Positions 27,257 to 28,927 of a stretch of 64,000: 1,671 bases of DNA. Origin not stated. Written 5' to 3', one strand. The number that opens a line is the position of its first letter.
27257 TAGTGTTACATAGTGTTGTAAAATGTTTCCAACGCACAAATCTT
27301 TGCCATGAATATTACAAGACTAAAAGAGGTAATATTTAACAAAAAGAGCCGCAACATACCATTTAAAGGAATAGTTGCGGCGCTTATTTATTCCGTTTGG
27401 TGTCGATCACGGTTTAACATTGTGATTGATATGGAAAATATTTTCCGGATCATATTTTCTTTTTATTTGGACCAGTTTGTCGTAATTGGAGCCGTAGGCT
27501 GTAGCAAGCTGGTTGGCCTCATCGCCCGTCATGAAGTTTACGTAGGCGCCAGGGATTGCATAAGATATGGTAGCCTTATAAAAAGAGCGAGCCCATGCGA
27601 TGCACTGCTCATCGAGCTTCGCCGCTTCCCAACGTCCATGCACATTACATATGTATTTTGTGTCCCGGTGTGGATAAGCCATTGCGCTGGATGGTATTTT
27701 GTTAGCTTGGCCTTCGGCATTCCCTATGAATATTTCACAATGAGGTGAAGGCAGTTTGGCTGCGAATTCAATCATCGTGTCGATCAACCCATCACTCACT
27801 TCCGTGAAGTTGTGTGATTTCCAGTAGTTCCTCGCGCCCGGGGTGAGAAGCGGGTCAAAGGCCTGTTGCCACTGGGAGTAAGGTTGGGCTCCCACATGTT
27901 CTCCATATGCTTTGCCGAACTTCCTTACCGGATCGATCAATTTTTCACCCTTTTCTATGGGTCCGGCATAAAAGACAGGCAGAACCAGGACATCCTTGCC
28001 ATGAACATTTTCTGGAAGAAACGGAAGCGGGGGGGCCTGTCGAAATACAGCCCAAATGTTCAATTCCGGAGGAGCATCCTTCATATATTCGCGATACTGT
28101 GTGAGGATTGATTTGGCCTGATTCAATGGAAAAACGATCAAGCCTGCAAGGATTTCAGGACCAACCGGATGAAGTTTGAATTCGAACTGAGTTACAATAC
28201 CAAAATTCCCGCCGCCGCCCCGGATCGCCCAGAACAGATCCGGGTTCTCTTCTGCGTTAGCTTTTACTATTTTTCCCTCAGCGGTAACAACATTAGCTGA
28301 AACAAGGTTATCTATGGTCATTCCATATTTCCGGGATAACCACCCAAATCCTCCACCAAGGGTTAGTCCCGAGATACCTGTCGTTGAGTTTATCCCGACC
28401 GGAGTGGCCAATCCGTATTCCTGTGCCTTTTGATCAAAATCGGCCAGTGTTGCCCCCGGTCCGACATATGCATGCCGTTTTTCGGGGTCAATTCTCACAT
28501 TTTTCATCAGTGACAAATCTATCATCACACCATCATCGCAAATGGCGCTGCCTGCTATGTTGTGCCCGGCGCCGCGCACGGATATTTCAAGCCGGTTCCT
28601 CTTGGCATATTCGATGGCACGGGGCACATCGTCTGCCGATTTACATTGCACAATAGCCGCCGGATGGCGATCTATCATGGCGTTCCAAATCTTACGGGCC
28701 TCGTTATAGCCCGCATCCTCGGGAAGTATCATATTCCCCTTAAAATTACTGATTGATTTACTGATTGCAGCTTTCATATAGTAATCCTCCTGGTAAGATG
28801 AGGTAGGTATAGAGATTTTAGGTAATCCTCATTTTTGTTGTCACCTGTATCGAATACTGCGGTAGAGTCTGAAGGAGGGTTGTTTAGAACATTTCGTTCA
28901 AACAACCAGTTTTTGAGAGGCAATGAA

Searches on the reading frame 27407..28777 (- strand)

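Call 82: search_protein_families(library=pfam, proteins=[window:27407-28777:-], max_evalue=0.001)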
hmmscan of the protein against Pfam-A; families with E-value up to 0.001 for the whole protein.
window:27407-28777:- (456 aa): 2 families
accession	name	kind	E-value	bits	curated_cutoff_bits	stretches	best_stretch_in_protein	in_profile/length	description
PF01565.28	FAD_binding_4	-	1.9e-34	118.8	26.4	1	39-173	1-138/139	FAD binding domain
PF08031.17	BBE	-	4.2e-15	55.9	20.6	1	411-455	1-45/45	Berberine and berberine like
